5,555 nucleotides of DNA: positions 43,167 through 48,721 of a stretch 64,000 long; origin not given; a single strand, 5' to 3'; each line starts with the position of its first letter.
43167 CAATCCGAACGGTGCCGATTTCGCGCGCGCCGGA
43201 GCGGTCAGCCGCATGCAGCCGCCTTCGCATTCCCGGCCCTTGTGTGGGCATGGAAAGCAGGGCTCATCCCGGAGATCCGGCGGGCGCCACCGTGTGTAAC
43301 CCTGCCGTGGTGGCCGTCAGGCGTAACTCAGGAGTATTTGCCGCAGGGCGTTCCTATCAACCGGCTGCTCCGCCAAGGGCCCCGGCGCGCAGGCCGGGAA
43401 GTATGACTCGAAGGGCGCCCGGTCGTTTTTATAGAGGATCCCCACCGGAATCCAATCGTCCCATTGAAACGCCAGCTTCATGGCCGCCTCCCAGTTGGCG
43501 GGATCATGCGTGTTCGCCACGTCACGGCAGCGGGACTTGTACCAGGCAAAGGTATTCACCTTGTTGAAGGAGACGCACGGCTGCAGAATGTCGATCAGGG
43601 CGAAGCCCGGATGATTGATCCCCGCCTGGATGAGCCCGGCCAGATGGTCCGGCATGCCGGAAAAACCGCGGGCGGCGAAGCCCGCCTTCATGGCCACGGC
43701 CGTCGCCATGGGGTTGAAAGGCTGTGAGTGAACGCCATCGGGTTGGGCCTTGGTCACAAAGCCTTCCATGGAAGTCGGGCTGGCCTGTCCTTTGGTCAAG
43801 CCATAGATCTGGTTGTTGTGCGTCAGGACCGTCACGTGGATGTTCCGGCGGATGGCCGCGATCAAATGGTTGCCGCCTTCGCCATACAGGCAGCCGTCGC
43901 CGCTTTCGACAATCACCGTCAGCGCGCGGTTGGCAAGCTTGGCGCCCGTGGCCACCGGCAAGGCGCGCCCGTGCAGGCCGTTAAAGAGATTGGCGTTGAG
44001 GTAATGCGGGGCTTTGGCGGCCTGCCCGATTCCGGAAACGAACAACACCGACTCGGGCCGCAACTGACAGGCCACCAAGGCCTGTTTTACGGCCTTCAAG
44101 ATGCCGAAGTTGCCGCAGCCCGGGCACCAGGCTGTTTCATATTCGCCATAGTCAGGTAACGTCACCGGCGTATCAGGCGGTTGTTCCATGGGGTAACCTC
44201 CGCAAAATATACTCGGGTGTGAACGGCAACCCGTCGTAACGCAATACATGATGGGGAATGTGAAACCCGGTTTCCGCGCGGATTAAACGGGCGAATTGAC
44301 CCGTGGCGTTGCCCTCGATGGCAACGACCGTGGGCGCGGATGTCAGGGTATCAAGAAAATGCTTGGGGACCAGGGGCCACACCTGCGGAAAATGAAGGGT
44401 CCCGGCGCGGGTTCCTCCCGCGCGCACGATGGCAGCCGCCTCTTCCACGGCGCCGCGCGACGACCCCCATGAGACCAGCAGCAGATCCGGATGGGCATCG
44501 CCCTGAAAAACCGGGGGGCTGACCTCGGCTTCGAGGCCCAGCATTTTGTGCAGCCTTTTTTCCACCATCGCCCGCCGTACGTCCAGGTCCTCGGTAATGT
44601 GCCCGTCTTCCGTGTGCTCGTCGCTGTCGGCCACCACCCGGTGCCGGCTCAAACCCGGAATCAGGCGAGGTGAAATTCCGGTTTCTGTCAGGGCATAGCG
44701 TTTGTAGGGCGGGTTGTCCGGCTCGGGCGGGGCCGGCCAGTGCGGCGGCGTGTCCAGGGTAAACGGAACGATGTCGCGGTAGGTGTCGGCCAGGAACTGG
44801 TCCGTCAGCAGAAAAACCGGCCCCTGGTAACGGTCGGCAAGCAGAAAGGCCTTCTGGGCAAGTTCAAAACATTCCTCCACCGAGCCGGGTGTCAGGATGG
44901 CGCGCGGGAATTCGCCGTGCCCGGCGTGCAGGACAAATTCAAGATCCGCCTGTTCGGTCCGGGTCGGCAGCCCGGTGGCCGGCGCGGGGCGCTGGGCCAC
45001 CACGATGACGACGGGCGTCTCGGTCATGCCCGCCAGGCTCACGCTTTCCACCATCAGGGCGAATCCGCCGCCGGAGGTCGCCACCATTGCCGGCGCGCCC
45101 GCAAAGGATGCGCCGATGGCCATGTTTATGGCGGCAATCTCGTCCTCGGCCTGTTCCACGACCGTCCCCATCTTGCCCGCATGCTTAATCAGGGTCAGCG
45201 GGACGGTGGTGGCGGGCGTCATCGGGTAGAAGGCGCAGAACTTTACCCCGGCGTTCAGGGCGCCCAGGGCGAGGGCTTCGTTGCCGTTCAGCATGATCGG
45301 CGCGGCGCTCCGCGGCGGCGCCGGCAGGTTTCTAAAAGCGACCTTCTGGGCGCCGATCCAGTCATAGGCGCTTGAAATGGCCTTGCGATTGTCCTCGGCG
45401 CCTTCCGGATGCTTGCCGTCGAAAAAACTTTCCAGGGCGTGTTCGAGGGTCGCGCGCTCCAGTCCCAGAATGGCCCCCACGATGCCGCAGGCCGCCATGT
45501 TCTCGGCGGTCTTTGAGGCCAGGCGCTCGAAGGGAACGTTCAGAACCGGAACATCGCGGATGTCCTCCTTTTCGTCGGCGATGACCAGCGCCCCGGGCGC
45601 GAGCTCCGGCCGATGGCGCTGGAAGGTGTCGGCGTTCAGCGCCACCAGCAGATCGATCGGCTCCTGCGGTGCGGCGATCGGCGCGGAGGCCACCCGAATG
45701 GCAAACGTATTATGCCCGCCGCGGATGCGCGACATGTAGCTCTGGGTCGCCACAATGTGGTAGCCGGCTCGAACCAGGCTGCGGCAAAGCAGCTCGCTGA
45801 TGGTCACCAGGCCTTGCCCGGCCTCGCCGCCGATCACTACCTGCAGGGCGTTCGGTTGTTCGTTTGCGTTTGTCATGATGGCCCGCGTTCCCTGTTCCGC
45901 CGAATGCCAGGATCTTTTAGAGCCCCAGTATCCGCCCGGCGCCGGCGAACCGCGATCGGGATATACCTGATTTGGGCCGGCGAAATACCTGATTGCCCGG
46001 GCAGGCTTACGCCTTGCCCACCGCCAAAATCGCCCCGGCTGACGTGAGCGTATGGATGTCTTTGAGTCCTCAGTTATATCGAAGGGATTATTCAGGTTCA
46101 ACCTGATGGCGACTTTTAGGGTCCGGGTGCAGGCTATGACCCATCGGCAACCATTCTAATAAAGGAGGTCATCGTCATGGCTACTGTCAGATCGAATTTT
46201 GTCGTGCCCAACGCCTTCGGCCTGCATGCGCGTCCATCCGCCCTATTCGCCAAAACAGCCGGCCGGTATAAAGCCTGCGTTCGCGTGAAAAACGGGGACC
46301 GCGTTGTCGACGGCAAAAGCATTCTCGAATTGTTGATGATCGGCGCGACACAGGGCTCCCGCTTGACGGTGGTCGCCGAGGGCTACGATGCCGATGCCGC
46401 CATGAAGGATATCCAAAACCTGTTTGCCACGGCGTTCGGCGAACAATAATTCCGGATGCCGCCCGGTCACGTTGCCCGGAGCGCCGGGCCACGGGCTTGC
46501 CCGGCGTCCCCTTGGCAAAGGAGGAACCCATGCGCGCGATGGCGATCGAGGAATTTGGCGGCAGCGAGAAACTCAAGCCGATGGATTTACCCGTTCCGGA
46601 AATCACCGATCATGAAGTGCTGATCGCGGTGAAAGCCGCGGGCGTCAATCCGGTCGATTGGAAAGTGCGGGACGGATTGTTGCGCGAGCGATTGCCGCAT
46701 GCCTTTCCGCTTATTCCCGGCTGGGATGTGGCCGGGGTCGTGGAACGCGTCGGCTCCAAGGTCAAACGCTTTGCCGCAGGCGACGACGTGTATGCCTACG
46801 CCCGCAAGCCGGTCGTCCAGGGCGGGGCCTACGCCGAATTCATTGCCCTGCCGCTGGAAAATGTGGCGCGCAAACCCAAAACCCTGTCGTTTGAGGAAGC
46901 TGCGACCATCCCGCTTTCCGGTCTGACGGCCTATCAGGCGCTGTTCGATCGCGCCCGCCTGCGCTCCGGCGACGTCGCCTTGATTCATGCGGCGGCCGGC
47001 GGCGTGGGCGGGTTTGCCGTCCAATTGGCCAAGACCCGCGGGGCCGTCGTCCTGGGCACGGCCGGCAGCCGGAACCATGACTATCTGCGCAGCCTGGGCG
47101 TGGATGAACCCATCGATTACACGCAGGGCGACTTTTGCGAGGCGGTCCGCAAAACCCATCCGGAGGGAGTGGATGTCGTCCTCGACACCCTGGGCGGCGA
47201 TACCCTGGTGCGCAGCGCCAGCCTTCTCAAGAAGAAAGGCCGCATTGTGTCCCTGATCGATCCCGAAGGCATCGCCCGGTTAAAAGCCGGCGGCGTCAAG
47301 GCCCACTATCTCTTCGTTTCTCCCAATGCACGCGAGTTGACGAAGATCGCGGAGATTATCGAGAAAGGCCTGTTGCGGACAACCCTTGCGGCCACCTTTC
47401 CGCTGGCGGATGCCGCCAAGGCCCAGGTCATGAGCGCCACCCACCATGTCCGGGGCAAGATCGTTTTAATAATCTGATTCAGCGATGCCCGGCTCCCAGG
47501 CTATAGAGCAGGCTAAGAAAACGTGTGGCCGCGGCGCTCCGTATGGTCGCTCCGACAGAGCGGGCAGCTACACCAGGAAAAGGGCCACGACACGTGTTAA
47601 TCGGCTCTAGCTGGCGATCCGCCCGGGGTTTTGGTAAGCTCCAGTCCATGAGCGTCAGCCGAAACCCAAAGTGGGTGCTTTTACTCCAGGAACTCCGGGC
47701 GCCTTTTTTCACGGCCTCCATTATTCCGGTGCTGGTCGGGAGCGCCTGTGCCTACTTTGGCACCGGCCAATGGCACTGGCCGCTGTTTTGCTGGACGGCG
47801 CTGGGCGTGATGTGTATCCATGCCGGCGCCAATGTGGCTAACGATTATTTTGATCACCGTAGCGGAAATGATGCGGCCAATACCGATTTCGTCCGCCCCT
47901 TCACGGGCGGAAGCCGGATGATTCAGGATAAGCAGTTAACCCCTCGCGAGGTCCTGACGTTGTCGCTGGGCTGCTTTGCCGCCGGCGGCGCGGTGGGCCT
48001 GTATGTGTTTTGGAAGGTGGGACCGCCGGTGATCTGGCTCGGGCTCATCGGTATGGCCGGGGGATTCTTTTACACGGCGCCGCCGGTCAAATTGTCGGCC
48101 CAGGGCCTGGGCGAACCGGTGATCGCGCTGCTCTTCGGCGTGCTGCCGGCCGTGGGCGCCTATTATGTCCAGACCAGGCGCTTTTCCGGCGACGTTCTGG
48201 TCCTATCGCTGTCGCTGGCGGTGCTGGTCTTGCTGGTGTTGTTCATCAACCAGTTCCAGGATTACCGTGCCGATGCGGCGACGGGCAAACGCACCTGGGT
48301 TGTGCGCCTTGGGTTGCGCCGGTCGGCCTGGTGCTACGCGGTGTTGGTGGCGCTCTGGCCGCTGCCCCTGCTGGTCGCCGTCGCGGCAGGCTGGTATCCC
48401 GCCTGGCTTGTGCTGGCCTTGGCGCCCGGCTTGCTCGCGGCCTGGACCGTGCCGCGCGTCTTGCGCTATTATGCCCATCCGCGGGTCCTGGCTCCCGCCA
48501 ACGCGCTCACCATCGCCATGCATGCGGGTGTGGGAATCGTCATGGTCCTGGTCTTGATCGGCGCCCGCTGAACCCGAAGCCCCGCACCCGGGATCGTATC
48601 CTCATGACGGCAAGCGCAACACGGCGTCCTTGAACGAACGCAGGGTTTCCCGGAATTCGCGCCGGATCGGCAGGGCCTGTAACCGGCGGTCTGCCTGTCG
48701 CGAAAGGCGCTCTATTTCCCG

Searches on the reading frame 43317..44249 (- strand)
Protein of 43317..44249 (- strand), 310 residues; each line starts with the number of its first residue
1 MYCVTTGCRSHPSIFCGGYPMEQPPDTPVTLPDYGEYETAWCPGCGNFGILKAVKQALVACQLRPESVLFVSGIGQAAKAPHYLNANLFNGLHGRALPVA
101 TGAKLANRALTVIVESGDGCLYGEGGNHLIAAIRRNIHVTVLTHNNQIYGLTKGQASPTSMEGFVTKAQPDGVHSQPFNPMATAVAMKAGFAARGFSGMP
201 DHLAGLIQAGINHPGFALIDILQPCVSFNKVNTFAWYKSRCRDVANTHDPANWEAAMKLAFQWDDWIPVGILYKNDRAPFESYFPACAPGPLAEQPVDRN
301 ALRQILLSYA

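Call 20: search_protein_families(library=pfam, proteins=[window:43317-44249:-])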
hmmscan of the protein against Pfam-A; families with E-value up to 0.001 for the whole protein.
window:43317-44249:- (310 aa): 2 families
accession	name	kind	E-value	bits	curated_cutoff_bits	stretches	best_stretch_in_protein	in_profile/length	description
PF02775.26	TPP_enzyme_C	-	3.4e-28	98.8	21.9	1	78-221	16-151/151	Thiamine pyrophosphate enzyme, C-terminal TPP binding domain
PF12367.13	PFO_beta_C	-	4.1e-24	84.9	24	1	225-286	1-63/66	Pyruvate ferredoxin oxidoreductase beta subunit C terminal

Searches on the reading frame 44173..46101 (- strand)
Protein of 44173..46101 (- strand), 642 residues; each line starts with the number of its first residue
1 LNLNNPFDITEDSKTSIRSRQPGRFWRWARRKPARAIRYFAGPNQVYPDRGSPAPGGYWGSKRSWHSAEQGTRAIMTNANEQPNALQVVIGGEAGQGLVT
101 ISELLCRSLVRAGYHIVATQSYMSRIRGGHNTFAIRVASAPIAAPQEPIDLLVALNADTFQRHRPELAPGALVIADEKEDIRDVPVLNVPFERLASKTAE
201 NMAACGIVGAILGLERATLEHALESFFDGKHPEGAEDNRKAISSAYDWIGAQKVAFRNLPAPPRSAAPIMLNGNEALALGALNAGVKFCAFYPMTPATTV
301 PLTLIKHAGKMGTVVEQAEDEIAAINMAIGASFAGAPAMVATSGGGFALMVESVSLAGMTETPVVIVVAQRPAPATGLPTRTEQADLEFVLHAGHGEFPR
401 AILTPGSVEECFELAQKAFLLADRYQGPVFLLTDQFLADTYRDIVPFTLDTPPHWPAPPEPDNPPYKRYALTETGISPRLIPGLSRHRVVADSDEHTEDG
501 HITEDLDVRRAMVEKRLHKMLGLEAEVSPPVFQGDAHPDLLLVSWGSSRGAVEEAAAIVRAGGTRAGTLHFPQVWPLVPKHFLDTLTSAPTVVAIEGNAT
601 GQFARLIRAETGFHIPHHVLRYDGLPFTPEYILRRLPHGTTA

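Call 20: search_protein_families(library=pfam, proteins=[window:44173-46101:-])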
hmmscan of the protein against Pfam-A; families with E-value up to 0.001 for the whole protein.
window:44173-46101:- (642 aa): 3 families
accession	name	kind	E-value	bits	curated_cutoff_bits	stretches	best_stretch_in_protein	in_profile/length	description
PF01855.24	POR_N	-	6.7e-56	190.1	27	1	280-514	2-230/231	Pyruvate flavodoxin/ferredoxin oxidoreductase, thiamine diP-bdg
PF01558.24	POR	-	2.2e-30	106.5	27.4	1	94-247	1-173/173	Pyruvate ferredoxin/flavodoxin oxidoreductase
PF02776.23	TPP_enzyme_N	-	4.5e-06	26.9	26.8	1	272-380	2-107/119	Thiamine pyrophosphate enzyme, N-terminal TPP binding domain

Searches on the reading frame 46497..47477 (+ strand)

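Call 20: search_protein_families(library=pfam, proteins=[window:46497-47477:+])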
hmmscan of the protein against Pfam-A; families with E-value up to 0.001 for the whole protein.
window:46497-47477:+ (326 aa): 3 families
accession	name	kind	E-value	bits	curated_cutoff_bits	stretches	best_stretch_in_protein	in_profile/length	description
PF13602.12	ADH_zinc_N_2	-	3.1e-27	96.6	27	1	200-324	1-134/134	Zinc-binding dehydrogenase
PF08240.17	ADH_N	-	6.8e-18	65.3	23.5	1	38-127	2-103/104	Alcohol dehydrogenase GroES-like domain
PF00107.32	ADH_zinc_N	-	2.7e-17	63.4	31.8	1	169-252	1-87/129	Zinc-binding dehydrogenase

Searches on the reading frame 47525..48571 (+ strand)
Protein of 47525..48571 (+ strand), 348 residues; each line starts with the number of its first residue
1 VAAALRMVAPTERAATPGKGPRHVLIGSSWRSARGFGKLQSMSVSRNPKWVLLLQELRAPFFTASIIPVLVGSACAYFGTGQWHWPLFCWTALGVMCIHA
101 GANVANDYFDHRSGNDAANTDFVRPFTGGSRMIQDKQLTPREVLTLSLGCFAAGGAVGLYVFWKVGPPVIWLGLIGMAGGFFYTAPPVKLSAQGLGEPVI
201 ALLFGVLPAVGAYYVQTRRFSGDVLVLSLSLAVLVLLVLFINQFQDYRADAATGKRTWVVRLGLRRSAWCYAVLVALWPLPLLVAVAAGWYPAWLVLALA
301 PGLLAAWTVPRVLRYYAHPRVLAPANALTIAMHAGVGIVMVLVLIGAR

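Call 20: search_protein_families(library=pfam, proteins=[window:47525-48571:+])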
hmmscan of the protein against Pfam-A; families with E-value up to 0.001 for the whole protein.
window:47525-48571:+ (348 aa): 1 family
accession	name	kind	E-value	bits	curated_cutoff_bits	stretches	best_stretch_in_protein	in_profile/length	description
PF01040.23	UbiA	-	1.7e-34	119.7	34.2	1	66-311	2-230/250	UbiA prenyltransferase family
